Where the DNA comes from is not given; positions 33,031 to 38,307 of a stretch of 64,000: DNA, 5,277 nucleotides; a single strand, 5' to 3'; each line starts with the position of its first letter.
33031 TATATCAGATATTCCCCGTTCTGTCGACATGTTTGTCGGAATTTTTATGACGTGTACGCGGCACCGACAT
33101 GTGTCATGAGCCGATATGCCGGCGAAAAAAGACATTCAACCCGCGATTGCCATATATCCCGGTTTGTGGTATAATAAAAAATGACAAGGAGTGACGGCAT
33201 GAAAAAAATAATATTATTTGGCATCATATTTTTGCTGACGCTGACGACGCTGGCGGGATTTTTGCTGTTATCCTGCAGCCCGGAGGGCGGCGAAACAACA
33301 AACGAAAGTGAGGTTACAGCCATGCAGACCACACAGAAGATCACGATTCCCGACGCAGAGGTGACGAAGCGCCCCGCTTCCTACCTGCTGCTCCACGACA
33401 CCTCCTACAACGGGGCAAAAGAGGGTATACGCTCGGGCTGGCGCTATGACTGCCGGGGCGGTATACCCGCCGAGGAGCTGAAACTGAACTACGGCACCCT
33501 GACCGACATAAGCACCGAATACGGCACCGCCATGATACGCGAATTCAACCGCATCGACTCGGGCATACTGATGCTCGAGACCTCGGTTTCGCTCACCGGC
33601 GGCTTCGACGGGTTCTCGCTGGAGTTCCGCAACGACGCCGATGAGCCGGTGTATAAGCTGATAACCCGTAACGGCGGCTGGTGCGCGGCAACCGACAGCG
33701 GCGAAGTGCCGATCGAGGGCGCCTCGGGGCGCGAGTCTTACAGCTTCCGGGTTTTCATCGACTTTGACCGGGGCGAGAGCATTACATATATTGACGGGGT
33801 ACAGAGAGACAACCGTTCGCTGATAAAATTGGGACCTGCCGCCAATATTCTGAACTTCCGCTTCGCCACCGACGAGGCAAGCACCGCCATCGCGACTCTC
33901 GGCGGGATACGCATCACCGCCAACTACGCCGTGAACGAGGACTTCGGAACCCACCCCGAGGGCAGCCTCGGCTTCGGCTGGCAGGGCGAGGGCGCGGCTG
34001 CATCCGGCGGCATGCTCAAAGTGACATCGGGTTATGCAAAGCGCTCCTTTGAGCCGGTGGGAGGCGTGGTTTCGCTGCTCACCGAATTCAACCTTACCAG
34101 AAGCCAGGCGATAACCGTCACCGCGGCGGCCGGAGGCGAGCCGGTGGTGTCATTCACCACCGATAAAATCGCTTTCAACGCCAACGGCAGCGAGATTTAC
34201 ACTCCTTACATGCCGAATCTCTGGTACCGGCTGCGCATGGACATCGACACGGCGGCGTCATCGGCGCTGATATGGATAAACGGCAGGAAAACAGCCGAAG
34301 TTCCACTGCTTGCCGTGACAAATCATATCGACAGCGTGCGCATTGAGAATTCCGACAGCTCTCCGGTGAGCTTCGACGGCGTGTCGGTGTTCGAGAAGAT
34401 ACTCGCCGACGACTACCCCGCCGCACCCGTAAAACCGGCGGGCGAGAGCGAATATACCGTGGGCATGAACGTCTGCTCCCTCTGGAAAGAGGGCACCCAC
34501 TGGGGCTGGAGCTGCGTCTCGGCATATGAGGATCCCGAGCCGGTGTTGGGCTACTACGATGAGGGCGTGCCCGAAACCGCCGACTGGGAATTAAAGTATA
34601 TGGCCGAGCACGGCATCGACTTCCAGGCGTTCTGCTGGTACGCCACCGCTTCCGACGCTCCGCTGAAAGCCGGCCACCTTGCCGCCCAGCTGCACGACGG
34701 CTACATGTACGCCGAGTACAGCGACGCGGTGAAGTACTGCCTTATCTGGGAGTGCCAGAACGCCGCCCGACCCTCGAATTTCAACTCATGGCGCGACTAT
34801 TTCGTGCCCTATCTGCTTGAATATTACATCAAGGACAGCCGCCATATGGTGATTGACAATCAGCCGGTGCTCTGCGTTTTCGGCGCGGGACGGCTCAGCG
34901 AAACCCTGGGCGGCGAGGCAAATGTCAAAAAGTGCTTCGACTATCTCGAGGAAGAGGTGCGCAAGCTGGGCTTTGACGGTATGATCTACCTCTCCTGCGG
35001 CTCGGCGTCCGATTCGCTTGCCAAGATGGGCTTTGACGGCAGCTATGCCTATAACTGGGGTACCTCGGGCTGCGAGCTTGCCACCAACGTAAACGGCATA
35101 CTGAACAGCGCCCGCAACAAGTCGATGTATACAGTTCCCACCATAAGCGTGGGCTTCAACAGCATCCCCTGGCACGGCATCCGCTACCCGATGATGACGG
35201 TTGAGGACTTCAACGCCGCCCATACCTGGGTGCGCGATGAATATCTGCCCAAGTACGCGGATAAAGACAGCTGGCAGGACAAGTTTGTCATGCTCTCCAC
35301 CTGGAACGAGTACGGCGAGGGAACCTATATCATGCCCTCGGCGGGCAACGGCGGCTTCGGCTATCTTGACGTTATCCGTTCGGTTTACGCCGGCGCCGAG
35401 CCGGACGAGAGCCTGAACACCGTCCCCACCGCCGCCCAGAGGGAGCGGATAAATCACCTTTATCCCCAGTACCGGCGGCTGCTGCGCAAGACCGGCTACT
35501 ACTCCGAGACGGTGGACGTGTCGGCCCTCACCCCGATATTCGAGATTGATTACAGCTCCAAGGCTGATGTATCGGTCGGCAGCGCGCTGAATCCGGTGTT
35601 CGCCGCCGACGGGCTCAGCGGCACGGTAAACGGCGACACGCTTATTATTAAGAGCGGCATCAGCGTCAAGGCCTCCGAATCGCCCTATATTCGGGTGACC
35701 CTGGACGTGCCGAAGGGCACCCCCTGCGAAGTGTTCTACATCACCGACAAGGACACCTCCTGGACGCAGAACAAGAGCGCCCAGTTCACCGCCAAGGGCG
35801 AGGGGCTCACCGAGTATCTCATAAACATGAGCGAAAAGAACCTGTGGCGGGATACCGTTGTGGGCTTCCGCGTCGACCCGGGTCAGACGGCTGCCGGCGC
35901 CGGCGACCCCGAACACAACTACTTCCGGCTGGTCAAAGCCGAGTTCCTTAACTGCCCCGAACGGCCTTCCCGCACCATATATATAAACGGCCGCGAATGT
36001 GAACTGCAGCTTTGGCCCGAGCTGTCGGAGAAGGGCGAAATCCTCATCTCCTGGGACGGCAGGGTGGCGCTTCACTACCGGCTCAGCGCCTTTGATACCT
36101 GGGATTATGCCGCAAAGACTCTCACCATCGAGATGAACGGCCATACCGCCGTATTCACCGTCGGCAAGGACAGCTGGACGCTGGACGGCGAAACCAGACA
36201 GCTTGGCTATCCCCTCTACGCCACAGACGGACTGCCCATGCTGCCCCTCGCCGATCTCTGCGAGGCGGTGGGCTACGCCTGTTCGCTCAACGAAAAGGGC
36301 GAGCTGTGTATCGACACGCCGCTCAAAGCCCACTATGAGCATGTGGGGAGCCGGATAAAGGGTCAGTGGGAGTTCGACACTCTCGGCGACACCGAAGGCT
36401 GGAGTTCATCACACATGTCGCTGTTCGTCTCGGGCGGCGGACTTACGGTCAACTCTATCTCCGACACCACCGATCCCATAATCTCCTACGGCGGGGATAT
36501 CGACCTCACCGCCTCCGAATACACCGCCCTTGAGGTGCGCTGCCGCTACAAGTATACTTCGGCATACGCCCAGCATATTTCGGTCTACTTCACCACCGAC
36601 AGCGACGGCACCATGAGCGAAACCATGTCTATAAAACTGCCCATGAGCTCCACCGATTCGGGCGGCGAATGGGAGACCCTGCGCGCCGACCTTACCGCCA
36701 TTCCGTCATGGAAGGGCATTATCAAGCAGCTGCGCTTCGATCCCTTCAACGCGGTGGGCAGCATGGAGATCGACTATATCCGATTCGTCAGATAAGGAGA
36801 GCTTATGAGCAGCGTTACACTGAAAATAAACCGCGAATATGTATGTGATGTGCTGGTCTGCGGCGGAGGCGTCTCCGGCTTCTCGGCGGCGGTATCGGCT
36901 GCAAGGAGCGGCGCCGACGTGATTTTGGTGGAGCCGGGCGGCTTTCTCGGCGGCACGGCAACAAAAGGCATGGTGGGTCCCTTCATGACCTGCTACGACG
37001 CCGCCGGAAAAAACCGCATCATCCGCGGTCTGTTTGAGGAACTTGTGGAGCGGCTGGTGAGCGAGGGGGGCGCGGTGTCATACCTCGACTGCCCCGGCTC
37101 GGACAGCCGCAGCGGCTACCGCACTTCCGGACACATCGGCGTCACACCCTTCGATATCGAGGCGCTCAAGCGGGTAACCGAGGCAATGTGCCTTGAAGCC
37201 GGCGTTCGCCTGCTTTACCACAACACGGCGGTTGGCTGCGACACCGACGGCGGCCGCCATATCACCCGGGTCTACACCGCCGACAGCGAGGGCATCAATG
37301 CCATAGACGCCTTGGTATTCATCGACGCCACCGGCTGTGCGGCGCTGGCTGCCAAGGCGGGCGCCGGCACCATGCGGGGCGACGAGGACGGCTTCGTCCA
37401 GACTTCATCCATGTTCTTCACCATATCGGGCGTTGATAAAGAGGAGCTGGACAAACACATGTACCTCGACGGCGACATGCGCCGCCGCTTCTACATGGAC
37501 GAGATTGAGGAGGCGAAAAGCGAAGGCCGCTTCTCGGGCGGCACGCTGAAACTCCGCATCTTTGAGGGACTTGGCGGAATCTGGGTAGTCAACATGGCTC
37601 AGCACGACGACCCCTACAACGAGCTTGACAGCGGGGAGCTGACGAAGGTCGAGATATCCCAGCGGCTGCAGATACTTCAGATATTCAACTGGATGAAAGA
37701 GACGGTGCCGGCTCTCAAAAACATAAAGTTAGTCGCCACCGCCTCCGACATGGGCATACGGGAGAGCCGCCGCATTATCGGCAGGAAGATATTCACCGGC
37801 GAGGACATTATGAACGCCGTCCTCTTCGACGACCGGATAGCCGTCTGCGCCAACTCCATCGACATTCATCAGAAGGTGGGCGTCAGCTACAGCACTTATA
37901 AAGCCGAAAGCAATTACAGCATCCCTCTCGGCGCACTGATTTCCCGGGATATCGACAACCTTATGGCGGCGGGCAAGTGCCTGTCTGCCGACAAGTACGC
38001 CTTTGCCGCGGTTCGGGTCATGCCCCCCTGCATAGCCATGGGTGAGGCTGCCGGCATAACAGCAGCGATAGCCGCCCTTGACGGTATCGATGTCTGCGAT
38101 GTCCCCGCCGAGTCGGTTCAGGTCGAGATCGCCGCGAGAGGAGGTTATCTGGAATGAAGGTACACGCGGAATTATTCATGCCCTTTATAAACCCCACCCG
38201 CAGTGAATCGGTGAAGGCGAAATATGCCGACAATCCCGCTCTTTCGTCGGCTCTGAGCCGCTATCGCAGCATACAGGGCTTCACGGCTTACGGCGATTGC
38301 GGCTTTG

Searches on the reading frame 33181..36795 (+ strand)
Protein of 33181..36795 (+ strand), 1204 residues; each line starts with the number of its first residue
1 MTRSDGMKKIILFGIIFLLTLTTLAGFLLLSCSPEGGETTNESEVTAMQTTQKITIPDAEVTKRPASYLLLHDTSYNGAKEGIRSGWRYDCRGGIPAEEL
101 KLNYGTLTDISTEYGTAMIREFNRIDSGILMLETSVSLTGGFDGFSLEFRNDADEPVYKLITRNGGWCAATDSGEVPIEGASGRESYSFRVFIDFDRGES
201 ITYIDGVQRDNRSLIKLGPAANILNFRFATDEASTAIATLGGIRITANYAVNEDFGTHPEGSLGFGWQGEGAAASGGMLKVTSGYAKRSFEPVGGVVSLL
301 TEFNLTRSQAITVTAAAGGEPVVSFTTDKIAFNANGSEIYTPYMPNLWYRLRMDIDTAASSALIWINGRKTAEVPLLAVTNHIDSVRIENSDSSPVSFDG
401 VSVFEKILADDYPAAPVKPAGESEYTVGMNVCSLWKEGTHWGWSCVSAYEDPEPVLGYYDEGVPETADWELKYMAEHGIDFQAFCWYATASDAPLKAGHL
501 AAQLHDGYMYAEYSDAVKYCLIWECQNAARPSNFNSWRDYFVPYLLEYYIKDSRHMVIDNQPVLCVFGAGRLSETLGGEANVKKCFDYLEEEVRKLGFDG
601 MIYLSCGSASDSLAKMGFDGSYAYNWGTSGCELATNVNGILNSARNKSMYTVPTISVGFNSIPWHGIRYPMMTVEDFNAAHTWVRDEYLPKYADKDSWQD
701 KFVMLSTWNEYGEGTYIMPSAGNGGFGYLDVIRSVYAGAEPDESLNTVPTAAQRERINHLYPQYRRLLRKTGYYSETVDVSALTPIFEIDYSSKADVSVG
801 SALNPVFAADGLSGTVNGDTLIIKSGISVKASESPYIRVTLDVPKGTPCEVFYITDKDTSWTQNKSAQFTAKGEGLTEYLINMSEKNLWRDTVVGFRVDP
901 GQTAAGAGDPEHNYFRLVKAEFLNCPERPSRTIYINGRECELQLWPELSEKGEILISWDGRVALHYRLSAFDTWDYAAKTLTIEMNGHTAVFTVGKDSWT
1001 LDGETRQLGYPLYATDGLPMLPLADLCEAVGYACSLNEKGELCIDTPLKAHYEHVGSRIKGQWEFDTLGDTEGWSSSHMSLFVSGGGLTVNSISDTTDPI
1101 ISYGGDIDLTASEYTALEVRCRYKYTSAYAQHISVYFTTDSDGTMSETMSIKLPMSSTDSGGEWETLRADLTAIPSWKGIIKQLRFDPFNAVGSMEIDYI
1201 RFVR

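Call 17: search_protein_families(library=pfam, proteins=[window:33181-36795:+], max_evalue=0.001)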
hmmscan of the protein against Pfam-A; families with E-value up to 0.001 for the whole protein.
window:33181-36795:+ (1204 aa): 2 families
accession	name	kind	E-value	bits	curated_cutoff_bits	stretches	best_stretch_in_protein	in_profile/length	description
PF14307.12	Glyco_tran_WbsX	-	1.5e-11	44.8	25.1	1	456-731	48-349/350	Glycosyltransferase WbsX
PF07833.16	Cu_amine_oxidN1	-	5.2e-06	26.8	24.2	1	935-1039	2-102/108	Copper amine oxidase N-terminal domain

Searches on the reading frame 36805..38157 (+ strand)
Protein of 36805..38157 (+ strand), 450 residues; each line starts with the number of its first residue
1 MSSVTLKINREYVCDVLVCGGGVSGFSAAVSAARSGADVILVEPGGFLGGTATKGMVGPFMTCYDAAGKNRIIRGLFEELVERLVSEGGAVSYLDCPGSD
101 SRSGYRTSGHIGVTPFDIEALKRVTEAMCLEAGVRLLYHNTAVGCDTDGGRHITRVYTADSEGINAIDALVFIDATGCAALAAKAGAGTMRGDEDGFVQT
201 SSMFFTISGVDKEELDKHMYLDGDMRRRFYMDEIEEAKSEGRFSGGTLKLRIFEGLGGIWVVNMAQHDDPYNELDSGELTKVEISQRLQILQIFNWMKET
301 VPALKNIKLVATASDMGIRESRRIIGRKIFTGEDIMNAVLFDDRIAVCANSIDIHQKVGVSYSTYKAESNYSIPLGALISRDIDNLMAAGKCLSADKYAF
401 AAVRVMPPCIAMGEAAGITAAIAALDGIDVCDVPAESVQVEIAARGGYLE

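Call 17: search_protein_families(library=pfam, proteins=[window:36805-38157:+], max_evalue=0.001)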
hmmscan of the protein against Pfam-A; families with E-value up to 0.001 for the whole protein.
window:36805-38157:+ (450 aa): 6 families
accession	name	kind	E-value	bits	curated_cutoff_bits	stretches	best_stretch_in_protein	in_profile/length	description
PF12831.13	FAD_oxidored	-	1.4e-106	357.7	27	1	15-441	1-415/416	FAD dependent oxidoreductase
PF01266.30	DAO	-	3.5e-10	40.4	27.9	1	15-85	1-75/353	FAD dependent oxidoreductase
PF00890.30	FAD_binding_2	-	2.5e-06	27.4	20.4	1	15-52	1-38/414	FAD binding domain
PF13450.12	NAD_binding_8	-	7e-05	23.5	21.9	1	19-54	2-37/68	NAD(P)-binding Rossmann-like domain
PF01134.28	GIDA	-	0.00021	20.9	22.1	1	15-68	1-45/391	Glucose inhibited division protein A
PF07992.20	Pyr_redox_2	-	0.00027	20.9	26.1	0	15-148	2-81/291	Pyridine nucleotide-disulphide oxidoreductase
